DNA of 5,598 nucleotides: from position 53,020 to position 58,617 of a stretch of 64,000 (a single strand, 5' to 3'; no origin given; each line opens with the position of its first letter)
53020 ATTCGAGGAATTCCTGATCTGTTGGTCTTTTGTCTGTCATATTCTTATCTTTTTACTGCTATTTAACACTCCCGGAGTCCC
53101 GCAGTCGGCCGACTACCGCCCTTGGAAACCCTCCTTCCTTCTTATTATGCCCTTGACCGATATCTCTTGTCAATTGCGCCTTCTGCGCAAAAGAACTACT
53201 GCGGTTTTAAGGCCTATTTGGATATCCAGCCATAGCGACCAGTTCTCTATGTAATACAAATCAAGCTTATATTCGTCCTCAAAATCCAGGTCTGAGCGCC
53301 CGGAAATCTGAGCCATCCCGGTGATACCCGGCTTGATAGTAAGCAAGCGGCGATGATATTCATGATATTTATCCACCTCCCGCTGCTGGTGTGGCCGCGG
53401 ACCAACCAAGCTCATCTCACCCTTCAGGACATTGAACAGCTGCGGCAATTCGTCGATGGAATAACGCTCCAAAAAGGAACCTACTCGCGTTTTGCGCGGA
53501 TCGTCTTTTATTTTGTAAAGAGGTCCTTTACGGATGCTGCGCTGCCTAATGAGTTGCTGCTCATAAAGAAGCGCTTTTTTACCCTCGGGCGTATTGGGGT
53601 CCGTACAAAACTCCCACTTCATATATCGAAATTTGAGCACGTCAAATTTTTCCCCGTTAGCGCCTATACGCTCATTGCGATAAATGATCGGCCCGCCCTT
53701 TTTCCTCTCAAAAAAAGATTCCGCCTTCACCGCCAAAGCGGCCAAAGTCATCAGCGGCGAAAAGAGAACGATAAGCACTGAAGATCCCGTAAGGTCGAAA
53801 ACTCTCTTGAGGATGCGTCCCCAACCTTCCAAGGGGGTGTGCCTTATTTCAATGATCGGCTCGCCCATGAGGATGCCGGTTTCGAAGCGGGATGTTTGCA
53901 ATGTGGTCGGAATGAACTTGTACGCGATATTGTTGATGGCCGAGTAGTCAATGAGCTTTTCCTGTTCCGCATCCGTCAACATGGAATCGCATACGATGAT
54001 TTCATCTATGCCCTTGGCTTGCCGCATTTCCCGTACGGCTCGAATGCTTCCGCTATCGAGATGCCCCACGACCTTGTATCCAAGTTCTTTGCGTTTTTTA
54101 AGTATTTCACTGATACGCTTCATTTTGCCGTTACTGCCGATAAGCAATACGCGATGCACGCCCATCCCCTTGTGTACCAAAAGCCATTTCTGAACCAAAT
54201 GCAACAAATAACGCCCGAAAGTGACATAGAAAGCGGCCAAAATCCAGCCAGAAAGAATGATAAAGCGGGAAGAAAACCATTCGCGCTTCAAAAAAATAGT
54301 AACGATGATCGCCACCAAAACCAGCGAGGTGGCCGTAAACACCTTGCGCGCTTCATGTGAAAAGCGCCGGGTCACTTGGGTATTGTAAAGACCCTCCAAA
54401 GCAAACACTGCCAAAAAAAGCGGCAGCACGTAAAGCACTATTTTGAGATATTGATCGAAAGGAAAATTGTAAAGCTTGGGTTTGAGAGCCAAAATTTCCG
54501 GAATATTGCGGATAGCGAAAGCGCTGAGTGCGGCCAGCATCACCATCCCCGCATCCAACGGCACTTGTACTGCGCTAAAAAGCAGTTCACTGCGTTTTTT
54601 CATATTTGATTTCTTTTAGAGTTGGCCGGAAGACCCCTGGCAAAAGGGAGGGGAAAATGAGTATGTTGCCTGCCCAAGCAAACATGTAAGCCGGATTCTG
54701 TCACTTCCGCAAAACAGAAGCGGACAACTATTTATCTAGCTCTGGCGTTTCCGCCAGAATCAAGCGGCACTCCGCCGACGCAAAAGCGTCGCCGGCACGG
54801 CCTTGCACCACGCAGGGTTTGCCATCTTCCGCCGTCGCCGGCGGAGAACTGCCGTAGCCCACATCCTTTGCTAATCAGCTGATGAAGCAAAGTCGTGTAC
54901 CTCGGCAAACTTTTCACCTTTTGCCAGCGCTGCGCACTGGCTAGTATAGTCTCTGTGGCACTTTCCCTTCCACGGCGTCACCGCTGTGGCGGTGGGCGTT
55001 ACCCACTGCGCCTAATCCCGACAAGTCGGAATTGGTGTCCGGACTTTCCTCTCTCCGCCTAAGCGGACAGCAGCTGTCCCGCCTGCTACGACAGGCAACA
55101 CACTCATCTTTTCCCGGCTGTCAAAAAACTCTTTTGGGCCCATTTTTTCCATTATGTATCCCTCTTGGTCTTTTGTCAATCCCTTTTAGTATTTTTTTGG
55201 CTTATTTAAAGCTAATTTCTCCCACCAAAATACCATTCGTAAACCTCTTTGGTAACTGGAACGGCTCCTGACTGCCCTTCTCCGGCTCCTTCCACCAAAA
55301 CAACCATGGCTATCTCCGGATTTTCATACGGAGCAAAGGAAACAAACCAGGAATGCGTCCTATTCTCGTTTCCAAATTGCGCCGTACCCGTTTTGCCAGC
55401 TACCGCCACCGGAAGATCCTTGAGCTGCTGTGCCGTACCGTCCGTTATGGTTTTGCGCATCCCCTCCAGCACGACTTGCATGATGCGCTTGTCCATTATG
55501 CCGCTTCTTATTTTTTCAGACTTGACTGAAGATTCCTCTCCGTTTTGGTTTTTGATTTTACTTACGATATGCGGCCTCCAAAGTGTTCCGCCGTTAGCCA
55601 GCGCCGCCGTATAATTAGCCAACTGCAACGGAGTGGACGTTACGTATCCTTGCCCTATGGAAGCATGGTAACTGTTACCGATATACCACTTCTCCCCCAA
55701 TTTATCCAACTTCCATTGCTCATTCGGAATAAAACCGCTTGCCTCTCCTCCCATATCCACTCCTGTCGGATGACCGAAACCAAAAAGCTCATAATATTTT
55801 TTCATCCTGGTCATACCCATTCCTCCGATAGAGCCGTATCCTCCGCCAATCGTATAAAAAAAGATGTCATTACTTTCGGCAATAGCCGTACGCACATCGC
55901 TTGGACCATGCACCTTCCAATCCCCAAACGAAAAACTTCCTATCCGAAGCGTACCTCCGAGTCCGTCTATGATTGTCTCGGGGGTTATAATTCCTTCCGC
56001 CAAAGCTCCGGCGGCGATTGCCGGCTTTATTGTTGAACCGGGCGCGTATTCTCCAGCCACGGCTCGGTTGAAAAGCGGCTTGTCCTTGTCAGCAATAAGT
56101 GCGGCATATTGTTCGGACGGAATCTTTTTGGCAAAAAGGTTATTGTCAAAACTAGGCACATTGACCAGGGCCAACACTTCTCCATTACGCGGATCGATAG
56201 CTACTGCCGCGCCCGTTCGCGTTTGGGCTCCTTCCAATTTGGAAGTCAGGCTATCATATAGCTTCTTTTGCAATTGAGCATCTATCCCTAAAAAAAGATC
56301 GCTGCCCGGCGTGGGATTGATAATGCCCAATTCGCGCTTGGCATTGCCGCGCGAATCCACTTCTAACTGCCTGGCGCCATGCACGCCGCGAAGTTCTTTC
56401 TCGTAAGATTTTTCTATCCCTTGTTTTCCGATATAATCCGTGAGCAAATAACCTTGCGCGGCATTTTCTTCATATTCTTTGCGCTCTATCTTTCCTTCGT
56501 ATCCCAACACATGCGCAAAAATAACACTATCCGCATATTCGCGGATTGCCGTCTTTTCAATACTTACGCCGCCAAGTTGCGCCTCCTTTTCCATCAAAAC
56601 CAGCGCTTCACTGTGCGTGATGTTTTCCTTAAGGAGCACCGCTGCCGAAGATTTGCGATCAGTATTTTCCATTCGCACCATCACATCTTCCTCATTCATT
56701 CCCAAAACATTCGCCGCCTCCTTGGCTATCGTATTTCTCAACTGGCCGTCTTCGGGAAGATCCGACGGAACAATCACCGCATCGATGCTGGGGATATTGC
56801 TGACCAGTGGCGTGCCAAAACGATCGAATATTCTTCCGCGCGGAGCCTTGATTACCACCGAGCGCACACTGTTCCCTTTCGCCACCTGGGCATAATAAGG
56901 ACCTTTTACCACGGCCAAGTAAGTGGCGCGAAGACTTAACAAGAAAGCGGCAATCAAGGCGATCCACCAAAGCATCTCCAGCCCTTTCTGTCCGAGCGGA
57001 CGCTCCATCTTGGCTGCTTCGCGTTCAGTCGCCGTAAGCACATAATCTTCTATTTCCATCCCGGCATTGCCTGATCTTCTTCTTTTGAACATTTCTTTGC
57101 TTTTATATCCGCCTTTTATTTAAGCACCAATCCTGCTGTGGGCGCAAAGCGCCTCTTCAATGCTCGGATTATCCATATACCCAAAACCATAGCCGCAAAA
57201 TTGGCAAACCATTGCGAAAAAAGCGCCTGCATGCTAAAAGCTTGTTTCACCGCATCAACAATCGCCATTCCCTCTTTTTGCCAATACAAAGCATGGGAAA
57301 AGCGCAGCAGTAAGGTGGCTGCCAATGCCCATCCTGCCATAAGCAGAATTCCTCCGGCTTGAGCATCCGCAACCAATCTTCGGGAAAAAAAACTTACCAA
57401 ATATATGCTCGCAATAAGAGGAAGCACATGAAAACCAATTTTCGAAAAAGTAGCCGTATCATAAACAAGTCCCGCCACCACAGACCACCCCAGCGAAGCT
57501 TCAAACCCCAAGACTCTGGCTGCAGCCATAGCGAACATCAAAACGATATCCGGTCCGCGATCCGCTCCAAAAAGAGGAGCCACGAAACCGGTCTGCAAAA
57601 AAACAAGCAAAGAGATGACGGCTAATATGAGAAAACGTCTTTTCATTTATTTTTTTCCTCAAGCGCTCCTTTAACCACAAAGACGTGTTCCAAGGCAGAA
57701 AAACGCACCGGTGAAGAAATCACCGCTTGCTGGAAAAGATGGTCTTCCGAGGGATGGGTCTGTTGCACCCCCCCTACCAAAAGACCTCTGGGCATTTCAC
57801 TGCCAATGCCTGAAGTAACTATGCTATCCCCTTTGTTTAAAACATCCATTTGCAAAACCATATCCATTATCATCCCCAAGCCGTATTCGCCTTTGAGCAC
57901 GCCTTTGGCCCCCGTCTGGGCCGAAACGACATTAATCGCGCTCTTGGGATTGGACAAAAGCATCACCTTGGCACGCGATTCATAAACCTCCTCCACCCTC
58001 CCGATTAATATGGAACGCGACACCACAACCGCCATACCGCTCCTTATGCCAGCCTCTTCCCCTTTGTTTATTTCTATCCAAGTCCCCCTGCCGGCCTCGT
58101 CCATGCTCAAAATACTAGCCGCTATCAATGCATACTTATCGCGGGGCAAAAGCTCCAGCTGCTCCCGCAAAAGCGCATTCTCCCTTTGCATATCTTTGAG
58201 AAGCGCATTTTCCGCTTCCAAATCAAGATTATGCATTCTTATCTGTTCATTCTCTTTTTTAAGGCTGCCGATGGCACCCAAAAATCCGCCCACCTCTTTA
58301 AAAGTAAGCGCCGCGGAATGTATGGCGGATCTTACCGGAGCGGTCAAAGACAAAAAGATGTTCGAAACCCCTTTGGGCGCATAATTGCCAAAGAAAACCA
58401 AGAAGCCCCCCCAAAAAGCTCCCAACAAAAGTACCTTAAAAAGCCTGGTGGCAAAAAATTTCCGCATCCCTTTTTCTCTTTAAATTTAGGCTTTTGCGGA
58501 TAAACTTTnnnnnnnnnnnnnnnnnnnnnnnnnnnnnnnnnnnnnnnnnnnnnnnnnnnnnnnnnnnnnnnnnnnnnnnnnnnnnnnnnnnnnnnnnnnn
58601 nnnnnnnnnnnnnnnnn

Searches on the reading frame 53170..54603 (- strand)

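Call 35: search_protein_families(library=pfam, max_evalue=0.001, proteins=[window:53170-54603:-])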
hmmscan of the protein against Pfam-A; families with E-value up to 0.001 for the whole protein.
window:53170-54603:- (477 aa): 2 families
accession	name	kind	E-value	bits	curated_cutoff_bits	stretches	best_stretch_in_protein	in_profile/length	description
PF02397.22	Bac_transf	-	1.3e-60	204.4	27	1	266-472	1-178/179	Bacterial sugar transferase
PF13727.12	CoA_binding_3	-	8.2e-11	42.7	25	1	70-190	3-118/175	CoA-binding domain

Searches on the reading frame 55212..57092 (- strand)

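Call 35: search_protein_families(library=pfam, max_evalue=0.001, proteins=[window:55212-57092:-])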
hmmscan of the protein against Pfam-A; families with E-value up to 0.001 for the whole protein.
window:55212-57092:- (626 aa): 2 families
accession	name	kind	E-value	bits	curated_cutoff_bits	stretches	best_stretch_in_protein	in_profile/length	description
PF00905.27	Transpeptidase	-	1.3e-67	228.5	22.1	1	294-618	1-298/299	Penicillin binding protein transpeptidase domain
PF03717.20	PBP_dimer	-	3.6e-42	145.3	24.4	1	81-254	2-178/180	Penicillin-binding Protein dimerisation domain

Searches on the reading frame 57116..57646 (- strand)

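Call 35: search_protein_families(library=pfam, max_evalue=0.001, proteins=[window:57116-57646:-])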
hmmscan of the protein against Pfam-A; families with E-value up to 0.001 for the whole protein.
window:57116-57646:- (176 aa): 1 family
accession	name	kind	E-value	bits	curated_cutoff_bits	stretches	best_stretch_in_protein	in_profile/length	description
PF04093.17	MreD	-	4.1e-07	30.7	24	1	4-161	6-153/158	rod shape-determining protein MreD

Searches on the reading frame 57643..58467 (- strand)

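Call 35: search_protein_families(library=pfam, max_evalue=0.001, proteins=[window:57643-58467:-])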
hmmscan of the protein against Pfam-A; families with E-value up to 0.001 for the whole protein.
window:57643-58467:- (274 aa): 1 family
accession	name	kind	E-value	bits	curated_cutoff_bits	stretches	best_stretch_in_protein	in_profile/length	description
PF04085.20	MreC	-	3.1e-33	115.1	28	1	131-266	13-147/147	Rod shape-determining protein MreC, barrel core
